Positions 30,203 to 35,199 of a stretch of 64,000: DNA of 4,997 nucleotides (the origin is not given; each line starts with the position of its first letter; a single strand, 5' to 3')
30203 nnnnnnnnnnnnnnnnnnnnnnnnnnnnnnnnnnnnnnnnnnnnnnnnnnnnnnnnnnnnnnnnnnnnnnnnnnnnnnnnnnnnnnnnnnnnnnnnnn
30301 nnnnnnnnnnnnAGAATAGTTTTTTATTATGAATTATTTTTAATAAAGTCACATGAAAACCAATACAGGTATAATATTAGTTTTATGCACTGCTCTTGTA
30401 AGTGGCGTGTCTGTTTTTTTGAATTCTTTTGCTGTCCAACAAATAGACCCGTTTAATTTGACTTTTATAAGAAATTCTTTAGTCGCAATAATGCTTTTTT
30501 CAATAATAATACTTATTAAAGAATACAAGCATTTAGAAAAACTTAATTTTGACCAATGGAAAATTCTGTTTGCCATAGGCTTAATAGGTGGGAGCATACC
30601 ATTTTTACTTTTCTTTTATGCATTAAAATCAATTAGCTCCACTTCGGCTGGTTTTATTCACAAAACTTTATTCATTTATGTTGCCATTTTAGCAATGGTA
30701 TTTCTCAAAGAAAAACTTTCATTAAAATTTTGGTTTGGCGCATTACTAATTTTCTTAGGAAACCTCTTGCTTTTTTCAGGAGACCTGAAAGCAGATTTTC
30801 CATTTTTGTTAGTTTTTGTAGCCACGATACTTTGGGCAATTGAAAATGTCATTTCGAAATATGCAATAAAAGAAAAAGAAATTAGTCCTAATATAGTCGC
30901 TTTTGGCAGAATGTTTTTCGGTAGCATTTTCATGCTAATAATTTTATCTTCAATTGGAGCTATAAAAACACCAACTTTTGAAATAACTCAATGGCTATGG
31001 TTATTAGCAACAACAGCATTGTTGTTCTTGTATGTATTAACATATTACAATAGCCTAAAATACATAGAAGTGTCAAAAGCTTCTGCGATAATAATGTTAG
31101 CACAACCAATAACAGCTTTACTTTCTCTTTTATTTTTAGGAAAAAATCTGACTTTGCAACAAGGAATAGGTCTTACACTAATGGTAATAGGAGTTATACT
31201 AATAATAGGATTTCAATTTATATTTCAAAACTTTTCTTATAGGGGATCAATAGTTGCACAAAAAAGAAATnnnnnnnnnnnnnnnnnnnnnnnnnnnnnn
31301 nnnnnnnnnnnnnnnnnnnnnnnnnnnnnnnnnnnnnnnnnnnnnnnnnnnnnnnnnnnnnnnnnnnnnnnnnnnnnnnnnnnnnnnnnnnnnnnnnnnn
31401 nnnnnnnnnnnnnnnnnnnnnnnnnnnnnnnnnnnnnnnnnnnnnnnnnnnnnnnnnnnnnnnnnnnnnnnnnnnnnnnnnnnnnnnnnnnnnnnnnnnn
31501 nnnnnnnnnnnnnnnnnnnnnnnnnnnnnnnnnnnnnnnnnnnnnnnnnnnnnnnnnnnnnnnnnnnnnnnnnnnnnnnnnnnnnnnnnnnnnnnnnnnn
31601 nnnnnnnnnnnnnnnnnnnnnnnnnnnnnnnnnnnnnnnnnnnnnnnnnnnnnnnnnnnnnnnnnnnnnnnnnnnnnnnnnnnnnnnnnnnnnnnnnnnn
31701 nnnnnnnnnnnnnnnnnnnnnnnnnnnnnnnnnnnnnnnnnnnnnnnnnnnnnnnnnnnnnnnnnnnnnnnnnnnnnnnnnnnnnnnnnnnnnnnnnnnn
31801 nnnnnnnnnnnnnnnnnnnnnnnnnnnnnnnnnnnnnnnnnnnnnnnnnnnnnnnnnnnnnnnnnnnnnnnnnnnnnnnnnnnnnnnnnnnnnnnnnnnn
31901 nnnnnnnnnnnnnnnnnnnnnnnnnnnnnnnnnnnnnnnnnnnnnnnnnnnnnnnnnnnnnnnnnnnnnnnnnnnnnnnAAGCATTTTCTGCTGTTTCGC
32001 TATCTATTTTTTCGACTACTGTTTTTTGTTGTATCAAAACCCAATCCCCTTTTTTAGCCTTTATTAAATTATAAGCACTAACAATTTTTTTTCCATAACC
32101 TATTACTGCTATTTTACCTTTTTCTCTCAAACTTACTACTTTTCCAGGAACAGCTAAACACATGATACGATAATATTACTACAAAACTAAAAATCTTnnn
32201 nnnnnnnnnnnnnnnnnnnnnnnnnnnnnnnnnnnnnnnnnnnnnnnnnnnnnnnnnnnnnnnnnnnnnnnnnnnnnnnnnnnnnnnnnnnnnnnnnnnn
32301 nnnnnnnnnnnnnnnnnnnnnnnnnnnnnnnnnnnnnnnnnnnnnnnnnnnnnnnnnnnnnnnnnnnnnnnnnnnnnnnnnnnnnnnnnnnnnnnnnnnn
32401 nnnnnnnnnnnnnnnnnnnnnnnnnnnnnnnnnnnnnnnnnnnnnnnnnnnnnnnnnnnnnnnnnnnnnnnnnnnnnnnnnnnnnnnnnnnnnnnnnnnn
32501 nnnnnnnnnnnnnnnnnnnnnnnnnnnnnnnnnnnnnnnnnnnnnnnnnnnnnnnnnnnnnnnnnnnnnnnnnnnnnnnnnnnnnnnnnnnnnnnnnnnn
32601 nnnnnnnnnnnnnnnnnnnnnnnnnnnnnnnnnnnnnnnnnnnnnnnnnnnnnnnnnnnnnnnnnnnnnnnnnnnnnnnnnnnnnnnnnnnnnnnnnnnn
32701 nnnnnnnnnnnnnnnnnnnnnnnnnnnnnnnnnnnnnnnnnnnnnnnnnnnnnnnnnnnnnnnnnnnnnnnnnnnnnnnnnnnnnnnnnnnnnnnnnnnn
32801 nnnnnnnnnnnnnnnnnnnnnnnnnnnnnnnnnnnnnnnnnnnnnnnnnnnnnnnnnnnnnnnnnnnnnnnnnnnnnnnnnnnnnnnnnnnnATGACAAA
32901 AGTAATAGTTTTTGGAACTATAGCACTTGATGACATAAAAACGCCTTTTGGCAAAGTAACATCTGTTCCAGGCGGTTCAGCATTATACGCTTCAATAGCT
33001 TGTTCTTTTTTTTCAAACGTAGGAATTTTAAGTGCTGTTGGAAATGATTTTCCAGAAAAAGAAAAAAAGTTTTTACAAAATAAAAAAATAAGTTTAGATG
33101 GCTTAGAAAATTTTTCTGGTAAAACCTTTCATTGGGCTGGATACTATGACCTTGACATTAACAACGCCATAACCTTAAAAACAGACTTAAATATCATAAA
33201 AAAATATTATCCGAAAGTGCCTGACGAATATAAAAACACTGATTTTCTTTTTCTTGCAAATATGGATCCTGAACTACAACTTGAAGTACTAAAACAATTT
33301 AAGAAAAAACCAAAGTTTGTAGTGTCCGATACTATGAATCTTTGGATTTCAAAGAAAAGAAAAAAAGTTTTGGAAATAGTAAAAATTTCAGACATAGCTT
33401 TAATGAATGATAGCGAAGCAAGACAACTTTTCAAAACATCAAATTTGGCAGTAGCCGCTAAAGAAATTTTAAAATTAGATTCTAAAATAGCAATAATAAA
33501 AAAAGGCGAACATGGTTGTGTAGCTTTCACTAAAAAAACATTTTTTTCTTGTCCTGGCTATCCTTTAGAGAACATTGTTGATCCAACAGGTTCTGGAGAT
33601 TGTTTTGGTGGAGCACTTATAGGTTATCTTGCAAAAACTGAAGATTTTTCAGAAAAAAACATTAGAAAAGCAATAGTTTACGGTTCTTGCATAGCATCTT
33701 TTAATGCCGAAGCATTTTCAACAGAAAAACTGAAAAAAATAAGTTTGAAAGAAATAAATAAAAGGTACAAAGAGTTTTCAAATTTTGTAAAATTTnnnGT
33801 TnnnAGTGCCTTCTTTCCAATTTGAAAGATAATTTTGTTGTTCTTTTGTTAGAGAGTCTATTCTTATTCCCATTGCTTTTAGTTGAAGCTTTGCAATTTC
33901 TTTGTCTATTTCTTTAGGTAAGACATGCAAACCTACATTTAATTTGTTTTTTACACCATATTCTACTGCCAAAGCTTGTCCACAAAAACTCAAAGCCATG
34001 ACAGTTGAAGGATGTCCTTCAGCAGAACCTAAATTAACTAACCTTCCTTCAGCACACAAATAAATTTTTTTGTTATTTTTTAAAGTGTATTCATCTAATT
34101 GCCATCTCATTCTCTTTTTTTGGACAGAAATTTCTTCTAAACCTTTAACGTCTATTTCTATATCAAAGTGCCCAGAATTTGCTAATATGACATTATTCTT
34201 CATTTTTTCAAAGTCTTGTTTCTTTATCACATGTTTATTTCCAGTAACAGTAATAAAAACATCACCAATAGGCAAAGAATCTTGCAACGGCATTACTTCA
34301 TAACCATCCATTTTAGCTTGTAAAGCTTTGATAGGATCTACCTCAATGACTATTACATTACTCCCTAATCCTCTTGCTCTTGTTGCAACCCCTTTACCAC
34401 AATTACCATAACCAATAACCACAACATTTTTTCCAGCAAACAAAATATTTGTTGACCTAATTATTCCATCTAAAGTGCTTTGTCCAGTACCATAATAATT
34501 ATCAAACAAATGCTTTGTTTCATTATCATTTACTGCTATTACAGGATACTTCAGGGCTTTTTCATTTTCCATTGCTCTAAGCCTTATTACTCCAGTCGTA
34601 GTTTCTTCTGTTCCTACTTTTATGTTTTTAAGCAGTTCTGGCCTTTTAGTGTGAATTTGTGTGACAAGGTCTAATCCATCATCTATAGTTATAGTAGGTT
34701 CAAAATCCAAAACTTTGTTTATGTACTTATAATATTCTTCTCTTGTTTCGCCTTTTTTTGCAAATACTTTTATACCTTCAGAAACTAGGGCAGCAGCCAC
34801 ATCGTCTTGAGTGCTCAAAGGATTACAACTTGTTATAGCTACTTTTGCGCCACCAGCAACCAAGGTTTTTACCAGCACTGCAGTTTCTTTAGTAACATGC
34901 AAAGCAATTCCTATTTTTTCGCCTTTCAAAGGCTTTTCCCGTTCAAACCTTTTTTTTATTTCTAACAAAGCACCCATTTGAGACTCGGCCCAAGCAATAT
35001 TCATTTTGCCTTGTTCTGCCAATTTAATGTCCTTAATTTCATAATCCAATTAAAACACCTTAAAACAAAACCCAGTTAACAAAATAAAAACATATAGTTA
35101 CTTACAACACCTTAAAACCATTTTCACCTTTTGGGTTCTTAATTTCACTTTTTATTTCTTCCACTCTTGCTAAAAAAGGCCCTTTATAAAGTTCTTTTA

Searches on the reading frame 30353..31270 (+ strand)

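Call 76: search_protein_families(library=pfam, proteins=[window:30353-31270:+], max_evalue=0.00001)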
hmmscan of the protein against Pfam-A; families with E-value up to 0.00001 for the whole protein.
window:30353-31270:+ (306 aa): 2 families
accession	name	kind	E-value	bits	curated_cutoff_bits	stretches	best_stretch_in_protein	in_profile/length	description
PF00892.27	EamA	-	5.7e-46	156.6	28.2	2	5-141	2-134/135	EamA-like transporter family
PF03151.22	TPT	-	1e-06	28.8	30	0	162-284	15-135/291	Triose-phosphate Transporter family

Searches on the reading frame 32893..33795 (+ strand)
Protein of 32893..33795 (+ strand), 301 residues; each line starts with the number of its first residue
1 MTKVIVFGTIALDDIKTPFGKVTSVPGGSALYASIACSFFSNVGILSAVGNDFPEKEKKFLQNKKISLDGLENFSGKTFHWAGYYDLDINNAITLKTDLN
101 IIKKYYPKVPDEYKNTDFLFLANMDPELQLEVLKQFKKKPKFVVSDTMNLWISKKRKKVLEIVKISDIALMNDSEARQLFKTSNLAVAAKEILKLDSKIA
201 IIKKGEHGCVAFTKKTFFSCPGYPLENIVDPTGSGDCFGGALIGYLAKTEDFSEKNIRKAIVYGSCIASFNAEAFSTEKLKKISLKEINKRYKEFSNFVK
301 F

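Call 76: search_protein_families(library=pfam, proteins=[window:32893-33795:+], max_evalue=0.00001)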
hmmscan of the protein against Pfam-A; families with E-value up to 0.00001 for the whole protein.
window:32893-33795:+ (301 aa): 1 family
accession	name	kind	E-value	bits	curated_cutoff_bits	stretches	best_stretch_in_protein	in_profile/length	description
PF00294.29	PfkB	-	3.1e-21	76.5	25.8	1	19-277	28-295/302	pfkB family carbohydrate kinase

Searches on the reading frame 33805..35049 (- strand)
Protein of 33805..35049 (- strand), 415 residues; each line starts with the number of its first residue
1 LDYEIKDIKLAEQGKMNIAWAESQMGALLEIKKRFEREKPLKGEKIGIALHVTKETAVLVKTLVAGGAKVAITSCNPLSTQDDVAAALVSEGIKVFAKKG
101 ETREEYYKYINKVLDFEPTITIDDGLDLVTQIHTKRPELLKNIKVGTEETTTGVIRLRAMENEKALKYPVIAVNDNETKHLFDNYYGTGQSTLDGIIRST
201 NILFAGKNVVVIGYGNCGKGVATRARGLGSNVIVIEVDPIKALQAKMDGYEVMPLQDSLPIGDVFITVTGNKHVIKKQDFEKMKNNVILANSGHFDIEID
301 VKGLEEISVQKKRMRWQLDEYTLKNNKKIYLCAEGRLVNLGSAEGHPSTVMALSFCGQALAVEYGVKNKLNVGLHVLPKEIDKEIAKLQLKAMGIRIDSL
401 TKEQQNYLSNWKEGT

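Call 76: search_protein_families(library=pfam, proteins=[window:33805-35049:-], max_evalue=0.00001)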
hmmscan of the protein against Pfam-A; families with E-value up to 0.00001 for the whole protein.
window:33805-35049:- (415 aa): 4 families
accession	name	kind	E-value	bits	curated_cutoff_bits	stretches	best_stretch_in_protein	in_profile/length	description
PF05221.23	AdoHcyase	-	2e-68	231.2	25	2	2-134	1-138/299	S-adenosyl-L-homocysteine hydrolase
PF00670.27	AdoHcyase_NAD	-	4.5e-58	196.4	27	1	184-344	1-161/162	S-adenosyl-L-homocysteine hydrolase, NAD binding domain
PF02826.25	2-Hacid_dh_C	-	2.2e-11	43.9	25.1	1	204-293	34-127/178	D-isomer specific 2-hydroxyacid dehydrogenase, NAD binding domain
PF07991.19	KARI_N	-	6e-07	29.6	20.6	1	205-300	3-102/165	Acetohydroxy acid isomeroreductase, NADPH-binding domain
